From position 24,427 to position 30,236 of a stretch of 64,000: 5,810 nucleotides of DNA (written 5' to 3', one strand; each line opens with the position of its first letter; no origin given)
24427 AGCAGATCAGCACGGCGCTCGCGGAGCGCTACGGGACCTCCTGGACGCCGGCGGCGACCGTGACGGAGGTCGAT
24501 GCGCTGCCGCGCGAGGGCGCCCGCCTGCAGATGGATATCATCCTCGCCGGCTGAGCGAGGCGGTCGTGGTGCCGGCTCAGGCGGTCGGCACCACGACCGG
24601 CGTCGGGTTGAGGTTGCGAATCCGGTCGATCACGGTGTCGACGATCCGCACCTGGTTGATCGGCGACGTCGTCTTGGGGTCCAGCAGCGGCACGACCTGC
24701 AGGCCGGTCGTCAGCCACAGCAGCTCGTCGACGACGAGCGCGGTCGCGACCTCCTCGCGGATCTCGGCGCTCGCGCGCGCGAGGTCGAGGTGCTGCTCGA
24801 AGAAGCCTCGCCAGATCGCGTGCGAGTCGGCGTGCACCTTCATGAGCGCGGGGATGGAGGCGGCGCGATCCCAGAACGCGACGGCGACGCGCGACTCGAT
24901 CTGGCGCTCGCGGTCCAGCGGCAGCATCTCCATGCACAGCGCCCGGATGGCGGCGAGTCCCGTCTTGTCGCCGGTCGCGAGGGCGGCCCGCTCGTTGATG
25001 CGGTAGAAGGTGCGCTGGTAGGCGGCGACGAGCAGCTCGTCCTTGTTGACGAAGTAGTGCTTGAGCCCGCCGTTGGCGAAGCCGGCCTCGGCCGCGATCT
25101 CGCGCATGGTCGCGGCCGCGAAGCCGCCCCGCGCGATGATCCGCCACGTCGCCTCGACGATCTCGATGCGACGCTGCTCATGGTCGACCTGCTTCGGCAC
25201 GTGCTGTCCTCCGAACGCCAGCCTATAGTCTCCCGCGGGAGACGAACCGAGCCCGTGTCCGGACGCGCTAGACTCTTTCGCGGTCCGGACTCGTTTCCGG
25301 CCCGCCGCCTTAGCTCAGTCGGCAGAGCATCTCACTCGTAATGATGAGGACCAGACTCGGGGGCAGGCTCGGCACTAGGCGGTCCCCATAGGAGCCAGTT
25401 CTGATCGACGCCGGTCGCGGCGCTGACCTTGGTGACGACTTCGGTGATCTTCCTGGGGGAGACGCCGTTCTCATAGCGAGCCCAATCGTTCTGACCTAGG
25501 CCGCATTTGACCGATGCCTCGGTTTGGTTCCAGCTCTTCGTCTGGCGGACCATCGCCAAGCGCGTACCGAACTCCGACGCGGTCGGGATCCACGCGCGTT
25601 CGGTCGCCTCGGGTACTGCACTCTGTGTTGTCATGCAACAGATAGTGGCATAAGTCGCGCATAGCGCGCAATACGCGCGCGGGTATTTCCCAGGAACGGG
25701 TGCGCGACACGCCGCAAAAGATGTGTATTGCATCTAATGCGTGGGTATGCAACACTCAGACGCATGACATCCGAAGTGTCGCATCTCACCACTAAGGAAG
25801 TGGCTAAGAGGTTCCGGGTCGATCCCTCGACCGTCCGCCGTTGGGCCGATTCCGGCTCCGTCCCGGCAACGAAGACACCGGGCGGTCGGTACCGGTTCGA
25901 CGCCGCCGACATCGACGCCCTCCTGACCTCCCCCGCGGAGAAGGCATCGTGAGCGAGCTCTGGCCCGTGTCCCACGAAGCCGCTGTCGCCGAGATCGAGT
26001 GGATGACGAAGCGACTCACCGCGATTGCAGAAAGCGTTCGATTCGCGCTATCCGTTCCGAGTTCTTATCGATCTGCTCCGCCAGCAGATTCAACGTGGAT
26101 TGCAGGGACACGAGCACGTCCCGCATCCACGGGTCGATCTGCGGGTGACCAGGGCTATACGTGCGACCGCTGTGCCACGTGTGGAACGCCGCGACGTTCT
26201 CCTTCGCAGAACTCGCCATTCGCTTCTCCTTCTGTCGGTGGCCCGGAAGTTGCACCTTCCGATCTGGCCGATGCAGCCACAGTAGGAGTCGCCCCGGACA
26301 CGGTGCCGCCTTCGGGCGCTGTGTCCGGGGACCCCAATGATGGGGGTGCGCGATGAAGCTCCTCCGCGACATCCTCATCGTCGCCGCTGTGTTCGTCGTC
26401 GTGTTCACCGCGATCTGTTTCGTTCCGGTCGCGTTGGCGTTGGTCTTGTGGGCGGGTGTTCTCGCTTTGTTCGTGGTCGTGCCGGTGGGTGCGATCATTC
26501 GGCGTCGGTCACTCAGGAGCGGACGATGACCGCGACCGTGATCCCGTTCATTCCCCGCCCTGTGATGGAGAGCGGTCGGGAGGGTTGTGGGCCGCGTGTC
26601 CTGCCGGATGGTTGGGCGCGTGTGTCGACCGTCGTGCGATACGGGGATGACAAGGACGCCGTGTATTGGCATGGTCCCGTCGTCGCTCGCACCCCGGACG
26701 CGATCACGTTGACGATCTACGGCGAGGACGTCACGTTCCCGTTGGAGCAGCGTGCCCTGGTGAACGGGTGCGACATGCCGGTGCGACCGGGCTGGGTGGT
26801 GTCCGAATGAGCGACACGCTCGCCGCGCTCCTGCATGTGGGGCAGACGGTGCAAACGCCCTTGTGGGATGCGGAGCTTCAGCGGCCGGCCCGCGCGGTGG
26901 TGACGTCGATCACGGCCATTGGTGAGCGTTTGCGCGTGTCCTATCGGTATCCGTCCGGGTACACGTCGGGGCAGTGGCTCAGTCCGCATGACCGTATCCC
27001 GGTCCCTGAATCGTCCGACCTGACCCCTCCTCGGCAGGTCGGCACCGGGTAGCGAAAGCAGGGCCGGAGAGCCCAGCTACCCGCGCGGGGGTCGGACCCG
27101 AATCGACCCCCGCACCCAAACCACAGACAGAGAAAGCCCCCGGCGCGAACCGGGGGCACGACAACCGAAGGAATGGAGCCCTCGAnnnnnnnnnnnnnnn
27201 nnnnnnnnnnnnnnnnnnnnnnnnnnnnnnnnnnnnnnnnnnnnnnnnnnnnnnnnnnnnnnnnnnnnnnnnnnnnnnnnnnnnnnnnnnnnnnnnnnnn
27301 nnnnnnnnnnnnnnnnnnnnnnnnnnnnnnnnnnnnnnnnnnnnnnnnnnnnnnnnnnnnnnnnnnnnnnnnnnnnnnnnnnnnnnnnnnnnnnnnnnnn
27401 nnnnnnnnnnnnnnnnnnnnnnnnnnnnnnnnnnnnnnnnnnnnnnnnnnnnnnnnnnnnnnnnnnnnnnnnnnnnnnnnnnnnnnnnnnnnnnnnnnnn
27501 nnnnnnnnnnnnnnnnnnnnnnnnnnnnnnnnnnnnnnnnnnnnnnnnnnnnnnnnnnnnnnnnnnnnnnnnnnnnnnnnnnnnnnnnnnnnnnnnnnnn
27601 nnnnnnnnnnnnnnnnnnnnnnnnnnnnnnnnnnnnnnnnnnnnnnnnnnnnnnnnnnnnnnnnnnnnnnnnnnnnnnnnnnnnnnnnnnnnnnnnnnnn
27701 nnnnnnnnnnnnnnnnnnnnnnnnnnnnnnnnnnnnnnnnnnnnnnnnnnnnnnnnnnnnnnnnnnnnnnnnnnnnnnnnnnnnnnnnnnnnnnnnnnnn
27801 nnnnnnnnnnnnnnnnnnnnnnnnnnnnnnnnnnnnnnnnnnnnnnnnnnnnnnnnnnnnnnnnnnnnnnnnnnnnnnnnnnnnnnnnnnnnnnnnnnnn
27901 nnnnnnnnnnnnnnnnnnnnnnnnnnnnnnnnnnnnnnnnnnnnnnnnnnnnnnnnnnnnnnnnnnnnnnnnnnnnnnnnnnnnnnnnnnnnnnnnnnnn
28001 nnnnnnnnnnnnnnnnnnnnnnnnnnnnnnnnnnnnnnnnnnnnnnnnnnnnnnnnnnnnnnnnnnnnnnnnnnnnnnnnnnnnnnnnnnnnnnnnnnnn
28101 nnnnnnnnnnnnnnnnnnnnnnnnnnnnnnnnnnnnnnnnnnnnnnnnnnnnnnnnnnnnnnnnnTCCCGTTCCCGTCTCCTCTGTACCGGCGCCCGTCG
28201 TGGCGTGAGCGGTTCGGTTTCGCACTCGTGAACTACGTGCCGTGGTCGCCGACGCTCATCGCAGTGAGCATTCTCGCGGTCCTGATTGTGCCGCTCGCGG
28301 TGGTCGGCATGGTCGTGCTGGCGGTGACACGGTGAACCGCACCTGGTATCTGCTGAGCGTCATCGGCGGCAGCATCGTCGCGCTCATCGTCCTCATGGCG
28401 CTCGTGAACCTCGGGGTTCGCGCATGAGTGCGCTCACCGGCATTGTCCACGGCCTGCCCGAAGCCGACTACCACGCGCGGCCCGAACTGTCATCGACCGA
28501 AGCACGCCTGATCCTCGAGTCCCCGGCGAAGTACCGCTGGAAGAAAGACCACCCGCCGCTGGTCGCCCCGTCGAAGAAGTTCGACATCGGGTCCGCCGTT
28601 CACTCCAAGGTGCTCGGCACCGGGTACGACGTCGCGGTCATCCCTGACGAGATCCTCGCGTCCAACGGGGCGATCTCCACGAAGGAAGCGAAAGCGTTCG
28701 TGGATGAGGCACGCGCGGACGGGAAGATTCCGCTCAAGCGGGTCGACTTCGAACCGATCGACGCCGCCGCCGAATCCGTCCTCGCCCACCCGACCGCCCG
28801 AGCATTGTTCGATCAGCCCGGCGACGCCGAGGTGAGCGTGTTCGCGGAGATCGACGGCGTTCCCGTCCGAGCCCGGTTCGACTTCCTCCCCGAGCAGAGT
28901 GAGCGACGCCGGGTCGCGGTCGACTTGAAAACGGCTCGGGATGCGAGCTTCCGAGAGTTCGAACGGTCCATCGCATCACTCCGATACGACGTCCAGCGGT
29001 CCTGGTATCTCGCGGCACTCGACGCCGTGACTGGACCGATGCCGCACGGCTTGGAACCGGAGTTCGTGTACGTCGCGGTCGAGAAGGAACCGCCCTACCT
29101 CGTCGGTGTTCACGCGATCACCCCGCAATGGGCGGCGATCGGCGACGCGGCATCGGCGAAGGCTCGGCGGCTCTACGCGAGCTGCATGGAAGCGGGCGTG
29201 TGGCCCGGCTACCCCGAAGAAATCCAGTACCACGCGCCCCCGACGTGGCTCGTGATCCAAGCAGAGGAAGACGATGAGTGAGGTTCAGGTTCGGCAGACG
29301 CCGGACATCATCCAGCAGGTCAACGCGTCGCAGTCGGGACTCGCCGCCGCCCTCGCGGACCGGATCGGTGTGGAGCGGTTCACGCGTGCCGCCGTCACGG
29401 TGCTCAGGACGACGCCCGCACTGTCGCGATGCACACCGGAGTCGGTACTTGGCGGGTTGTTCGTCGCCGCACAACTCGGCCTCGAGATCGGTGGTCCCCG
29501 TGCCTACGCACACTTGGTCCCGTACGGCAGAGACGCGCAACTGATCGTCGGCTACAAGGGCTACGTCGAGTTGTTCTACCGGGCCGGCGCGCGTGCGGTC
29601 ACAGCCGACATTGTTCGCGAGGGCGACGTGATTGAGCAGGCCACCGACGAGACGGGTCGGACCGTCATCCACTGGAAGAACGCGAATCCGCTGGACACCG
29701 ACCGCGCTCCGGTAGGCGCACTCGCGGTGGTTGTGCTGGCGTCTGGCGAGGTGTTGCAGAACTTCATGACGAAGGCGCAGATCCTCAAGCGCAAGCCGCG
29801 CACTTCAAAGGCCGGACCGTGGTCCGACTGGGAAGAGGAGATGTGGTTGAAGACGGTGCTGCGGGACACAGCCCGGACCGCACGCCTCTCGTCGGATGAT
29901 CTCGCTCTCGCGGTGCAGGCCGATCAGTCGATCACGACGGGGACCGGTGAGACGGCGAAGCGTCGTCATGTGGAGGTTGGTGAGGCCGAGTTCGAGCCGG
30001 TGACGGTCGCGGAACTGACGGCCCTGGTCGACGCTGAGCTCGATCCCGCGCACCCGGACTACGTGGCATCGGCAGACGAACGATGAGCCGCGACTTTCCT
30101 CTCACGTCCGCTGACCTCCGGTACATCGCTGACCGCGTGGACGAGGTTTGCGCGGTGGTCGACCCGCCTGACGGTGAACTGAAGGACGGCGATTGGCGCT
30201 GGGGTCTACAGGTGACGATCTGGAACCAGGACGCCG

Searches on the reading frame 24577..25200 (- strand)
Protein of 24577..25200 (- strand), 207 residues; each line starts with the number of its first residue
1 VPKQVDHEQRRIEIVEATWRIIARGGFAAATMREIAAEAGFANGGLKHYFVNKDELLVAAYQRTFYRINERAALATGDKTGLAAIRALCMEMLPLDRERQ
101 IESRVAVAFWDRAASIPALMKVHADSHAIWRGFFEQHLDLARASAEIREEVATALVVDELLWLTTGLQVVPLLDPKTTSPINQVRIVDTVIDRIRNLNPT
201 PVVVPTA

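Call 10: search_protein_families(library=pfam, proteins=[window:24577-25200:-], max_evalue=0.01)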
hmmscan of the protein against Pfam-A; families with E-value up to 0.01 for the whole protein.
window:24577-25200:- (207 aa): 2 families
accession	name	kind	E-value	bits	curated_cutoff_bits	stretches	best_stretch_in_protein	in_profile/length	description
PF13977.11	TetR_C_6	-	7e-14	52.4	27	1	84-194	4-113/115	BetI-type transcriptional repressor, C-terminal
PF00440.29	TetR_N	-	9.5e-14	51.4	24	1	14-60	1-47/47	Bacterial regulatory proteins, tetR family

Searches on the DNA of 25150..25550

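Call 53: search_rna_families(source=window, start=25150, end=25550, threshold=evalue, max_evalue=10, show_alignments=2)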
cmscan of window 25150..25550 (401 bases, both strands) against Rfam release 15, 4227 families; matches with E-value up to 10: 2.
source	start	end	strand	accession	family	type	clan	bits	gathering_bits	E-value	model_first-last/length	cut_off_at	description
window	25304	25384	+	RF00005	tRNA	Gene; tRNA;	CL00001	29.1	29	0.00035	1-71/71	no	tRNA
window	25239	25375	-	RF02234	sX15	Gene; sRNA;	-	20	55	0.39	1-159/159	no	Xanthomonadaceae sRNA sX15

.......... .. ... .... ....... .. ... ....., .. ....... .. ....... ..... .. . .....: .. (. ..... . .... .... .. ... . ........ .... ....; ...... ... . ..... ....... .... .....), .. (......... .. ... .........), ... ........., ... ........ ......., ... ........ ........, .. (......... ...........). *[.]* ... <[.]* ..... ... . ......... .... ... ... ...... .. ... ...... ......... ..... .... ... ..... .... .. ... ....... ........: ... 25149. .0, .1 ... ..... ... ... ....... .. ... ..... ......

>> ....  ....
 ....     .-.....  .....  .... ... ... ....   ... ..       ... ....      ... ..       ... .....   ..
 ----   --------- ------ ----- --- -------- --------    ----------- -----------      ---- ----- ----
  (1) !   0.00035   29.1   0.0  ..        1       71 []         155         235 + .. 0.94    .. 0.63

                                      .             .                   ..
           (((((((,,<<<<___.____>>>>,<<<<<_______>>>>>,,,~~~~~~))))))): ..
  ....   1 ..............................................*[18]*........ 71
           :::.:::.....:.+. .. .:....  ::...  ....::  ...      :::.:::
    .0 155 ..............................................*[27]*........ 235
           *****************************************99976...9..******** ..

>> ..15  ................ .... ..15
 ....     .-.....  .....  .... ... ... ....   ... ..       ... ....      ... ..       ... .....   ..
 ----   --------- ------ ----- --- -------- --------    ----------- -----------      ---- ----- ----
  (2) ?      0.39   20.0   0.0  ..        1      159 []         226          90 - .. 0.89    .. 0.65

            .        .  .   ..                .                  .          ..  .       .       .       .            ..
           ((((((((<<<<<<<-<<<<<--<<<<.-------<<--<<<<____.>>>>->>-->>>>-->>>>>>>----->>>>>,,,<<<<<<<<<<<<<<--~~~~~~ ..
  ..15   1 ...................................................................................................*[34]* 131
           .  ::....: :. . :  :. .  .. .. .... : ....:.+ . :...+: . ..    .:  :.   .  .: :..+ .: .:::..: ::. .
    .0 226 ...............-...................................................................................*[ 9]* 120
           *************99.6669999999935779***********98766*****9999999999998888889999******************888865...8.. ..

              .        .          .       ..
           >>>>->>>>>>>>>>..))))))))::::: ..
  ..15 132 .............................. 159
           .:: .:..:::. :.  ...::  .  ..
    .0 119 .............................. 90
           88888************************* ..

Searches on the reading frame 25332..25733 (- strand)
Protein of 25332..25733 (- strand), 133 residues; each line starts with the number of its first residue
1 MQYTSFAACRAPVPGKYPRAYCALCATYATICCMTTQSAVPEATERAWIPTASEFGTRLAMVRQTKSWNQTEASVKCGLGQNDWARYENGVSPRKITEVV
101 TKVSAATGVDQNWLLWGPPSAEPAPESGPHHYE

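Call 10: search_protein_families(library=pfam, proteins=[window:25332-25733:-], max_evalue=0.01)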
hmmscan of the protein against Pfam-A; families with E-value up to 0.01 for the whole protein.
window:25332-25733:- (133 aa): 3 families
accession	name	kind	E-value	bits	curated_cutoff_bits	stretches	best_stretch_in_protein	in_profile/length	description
PF13560.12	HTH_31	-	3.9e-06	27.5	27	1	54-110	1-57/64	Helix-turn-helix domain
PF12844.13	HTH_19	-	0.0012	19.1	30.2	1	56-115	1-59/64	Helix-turn-helix domain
PF15731.11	MqsA_antitoxin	-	0.0022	18.6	30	1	21-93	36-108/131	Antitoxin component of bacterial toxin-antitoxin system, MqsA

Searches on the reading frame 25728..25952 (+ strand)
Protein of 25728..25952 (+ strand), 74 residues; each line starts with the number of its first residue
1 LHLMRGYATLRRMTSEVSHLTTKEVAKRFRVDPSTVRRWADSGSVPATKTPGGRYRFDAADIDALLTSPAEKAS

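Call 10: search_protein_families(library=pfam, proteins=[window:25728-25952:+], max_evalue=0.01)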
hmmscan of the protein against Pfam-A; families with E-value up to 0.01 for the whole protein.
window:25728-25952:+ (74 aa): 8 families
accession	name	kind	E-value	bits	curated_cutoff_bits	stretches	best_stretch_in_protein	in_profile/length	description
PF12728.13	HTH_17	-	7.7e-15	55.3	27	1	20-67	2-48/51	Helix-turn-helix domain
PF13411.12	MerR_1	-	4.3e-09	36.8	21.6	1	21-66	2-47/69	MerR HTH family regulatory protein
PF00376.29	MerR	-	1.2e-08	35.1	28.2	1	21-57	1-38/38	MerR family regulatory protein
PF13542.12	HTH_Tnp_ISL3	-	0.0001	22.1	27.4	1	17-41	24-48/51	Helix-turn-helix domain of transposase family ISL3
PF13384.12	HTH_23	-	0.00011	22.4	24.6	1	20-39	18-37/50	Homeodomain-like domain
PF13551.12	HTH_29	-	0.00091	19.7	28.1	1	17-42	12-35/64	Winged helix-turn helix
PF13518.12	HTH_28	-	0.0014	19.1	25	1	19-40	12-33/52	Helix-turn-helix domain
PF08281.18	Sigma70_r4_2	-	0.0079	16.3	25.7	0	15-39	22-46/54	Sigma-70, region 4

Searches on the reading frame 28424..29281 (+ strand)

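Call 72: search_protein_families(library=phrogs, proteins=[window:28424-29281:+], max_evalue=0.00001)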
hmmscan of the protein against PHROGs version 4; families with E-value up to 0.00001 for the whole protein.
window:28424-29281:+ (285 aa): 3 families
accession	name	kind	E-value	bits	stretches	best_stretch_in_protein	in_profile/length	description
phrog_412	-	DNA, RNA and nucleotide metabolism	3.7e-86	291.1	1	4-283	137-413/440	exonuclease VIII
phrog_607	-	DNA, RNA and nucleotide metabolism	1.5e-16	60.8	1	98-262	702-858/883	exonuclease VII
phrog_1227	-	DNA, RNA and nucleotide metabolism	2.2e-06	28.1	1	106-224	90-205/268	exonuclease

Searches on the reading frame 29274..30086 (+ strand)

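Call 72: search_protein_families(library=phrogs, proteins=[window:29274-30086:+], max_evalue=0.00001)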
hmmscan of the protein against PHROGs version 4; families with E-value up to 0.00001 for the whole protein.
window:29274-30086:+ (270 aa): 3 families
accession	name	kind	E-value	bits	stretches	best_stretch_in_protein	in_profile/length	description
phrog_148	-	DNA, RNA and nucleotide metabolism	4.9e-55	188.6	1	5-239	22-258/387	RecT-like ssDNA annealing protein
phrog_34786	-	unknown function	6.7e-15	56.2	1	13-88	33-107/116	-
phrog_19737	-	unknown function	4.4e-10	40.8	1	34-105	34-105/108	-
